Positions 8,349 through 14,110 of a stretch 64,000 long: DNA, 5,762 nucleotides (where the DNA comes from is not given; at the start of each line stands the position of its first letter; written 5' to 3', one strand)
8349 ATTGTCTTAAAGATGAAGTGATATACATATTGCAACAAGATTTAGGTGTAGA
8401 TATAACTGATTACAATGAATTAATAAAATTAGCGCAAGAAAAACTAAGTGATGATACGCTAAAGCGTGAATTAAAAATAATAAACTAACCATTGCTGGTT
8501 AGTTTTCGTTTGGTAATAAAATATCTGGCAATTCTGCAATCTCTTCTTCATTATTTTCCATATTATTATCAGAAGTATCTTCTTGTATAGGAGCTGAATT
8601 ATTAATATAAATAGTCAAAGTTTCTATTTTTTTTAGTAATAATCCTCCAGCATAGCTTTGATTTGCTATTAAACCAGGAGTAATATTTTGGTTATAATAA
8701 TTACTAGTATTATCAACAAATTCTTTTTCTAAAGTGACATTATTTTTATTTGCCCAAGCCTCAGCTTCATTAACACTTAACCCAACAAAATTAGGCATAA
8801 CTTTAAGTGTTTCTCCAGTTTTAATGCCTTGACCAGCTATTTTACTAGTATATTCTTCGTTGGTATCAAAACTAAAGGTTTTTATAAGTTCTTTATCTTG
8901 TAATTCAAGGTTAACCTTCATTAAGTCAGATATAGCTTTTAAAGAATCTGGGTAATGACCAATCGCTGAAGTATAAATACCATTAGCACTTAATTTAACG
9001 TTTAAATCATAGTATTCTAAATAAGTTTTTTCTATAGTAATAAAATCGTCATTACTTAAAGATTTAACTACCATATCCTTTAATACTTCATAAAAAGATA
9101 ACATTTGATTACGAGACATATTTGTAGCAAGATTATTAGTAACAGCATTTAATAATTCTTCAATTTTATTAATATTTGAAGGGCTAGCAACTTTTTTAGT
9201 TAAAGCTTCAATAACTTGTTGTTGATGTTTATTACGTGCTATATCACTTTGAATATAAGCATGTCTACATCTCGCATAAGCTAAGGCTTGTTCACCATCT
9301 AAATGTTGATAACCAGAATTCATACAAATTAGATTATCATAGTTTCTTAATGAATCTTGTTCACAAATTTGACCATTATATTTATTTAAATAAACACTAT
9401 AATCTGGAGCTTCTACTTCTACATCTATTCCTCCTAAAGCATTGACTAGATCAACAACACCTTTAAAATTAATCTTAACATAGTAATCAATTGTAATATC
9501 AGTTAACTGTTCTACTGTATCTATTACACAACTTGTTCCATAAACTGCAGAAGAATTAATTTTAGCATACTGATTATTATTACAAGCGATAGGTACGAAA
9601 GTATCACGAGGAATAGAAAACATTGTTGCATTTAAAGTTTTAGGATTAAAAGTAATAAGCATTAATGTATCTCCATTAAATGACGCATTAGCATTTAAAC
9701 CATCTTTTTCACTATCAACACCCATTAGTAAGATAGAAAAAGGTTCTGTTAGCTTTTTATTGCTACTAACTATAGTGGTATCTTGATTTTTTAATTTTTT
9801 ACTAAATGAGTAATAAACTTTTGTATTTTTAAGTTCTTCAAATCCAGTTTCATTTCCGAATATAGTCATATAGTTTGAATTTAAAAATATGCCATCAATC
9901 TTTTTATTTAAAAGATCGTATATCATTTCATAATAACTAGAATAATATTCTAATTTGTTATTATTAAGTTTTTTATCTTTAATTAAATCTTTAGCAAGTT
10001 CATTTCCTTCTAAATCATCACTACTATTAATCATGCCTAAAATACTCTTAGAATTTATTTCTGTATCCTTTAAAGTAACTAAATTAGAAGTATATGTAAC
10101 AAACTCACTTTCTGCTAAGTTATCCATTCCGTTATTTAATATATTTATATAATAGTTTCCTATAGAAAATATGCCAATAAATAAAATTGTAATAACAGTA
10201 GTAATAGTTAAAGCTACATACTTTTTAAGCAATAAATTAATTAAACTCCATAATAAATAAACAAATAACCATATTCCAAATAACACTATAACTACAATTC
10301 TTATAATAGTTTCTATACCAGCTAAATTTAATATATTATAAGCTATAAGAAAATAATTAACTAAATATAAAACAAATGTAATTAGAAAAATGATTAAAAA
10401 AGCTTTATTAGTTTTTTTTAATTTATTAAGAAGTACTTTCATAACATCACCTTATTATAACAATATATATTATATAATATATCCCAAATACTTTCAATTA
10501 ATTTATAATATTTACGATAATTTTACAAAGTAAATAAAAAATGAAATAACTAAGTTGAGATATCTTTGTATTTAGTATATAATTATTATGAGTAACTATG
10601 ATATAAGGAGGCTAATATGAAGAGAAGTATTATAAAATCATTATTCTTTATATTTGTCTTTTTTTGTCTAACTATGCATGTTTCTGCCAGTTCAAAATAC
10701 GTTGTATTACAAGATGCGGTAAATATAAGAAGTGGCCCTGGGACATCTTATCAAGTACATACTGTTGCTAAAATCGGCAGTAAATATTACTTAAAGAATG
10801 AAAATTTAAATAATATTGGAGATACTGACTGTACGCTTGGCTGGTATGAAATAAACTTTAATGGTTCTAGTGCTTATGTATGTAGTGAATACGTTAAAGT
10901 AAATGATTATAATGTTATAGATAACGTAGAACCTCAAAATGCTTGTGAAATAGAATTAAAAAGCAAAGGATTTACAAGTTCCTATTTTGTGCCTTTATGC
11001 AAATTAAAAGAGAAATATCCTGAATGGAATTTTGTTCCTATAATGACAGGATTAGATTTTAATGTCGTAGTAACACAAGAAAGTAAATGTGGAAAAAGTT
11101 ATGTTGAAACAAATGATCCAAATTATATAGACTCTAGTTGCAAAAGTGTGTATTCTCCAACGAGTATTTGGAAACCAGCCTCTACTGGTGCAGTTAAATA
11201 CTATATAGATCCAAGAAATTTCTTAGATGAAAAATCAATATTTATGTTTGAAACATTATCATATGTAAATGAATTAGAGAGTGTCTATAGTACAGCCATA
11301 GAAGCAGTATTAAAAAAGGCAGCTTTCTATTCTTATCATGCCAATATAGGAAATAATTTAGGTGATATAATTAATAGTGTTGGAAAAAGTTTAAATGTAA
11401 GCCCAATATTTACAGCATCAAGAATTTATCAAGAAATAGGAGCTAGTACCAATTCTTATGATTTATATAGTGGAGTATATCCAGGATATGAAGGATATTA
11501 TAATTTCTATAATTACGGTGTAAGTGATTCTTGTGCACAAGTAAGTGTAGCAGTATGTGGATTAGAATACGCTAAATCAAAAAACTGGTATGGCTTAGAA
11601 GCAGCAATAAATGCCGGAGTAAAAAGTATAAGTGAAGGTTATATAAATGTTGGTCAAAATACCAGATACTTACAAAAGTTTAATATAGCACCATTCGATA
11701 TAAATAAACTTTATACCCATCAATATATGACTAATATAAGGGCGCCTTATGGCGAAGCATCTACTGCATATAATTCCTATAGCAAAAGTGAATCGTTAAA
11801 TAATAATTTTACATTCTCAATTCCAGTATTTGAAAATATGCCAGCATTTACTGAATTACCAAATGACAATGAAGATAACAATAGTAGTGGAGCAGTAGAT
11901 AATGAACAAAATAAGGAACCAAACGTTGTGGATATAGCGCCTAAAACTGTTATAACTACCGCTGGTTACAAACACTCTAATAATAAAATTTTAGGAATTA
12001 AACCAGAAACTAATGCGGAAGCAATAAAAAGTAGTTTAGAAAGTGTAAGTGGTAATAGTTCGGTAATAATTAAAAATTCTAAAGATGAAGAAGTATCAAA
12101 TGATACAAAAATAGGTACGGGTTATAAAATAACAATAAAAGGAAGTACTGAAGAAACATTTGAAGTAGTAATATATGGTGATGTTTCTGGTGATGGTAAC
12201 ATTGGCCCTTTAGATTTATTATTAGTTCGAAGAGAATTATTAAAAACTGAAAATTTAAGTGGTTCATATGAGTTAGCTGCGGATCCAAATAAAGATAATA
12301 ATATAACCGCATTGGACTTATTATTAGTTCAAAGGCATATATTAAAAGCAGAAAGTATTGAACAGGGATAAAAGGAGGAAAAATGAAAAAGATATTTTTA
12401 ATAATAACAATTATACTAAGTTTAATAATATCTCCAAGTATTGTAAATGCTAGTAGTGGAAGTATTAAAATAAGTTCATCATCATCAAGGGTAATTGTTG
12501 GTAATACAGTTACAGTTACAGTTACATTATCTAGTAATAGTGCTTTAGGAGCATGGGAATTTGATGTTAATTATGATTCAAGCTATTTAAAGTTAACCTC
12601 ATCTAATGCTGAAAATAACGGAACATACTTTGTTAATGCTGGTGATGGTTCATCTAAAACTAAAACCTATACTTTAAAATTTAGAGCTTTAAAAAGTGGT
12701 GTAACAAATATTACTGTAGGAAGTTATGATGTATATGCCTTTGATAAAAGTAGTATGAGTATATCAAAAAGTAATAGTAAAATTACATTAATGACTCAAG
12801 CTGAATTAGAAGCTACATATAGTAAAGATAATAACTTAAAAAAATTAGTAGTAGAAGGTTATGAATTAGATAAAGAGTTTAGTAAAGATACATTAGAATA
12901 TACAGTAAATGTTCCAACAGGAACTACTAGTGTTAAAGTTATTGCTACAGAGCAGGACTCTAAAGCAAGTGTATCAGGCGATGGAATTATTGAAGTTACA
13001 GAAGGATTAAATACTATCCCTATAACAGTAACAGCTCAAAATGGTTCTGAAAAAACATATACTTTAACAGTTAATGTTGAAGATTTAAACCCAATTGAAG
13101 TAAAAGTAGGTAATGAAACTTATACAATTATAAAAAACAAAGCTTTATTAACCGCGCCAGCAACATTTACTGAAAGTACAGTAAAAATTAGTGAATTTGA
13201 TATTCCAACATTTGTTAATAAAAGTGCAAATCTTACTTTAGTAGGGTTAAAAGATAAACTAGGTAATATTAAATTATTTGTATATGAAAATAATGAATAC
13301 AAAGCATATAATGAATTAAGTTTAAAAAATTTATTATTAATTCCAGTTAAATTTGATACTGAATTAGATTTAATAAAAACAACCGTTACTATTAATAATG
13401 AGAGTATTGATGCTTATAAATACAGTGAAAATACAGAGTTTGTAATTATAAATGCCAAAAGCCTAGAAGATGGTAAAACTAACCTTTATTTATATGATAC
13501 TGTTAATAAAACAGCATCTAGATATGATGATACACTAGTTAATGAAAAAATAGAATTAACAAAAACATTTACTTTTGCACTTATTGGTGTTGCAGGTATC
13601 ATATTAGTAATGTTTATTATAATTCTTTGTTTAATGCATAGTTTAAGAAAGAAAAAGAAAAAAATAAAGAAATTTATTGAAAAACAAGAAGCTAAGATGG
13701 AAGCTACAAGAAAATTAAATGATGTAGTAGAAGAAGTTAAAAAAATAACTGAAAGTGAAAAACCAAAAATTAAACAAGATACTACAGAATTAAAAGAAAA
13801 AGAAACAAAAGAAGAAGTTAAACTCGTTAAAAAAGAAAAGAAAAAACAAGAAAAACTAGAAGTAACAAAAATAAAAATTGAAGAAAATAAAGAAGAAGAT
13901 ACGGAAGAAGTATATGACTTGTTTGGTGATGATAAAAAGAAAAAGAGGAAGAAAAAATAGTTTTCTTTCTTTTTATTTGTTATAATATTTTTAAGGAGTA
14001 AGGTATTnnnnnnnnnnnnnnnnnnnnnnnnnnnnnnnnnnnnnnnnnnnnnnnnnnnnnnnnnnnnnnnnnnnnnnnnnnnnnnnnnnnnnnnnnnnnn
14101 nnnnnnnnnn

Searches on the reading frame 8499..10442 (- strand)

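Call 30: search_protein_families(library=pfam, proteins=[window:8499-10442:-], max_evalue=0.001)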
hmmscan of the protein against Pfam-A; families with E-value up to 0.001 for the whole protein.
window:8499-10442:- (647 aa): 2 families
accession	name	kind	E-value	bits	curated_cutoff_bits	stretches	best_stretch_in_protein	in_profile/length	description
PF03816.19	LytR_cpsA_psr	-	2.4e-43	148.3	24.6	1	257-419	2-149/150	LytR_cpsA_psr family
PF03793.24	PASTA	-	1.3e-07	31.9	23.2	1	548-614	2-63/64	PASTA domain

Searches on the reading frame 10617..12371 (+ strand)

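Call 30: search_protein_families(library=pfam, proteins=[window:10617-12371:+], max_evalue=0.001)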
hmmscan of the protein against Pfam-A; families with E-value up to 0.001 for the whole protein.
window:10617-12371:+ (584 aa): 2 families
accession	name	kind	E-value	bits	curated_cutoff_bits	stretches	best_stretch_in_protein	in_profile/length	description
PF00404.24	Dockerin_1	-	2.9e-14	53.4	22.9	1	520-576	1-57/57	Dockerin type I domain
PF08239.17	SH3_3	-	1.2e-06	29.1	27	1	33-94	1-54/54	Bacterial SH3 domain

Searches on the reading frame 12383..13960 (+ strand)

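Call 30: search_protein_families(library=pfam, proteins=[window:12383-13960:+], max_evalue=0.001)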
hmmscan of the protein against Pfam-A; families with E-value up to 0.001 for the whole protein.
window:12383-13960:+ (525 aa): 4 families
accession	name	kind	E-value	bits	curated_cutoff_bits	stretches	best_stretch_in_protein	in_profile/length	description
PF12733.13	Cadherin-like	-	1.8e-11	44.8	24.2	1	153-231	2-87/89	Cadherin-like beta sandwich domain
PF14584.11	DUF4446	-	0.00019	21.9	27.4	1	400-476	3-77/150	Protein of unknown function (DUF4446)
PF14890.11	Intein_splicing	-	0.00044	20.5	35.8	0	297-513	68-138/155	Intein splicing domain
PF25707.1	UL78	-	0.00073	19.2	50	0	404-497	253-352/361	Herpesvirus UL78 G protein-coupled receptor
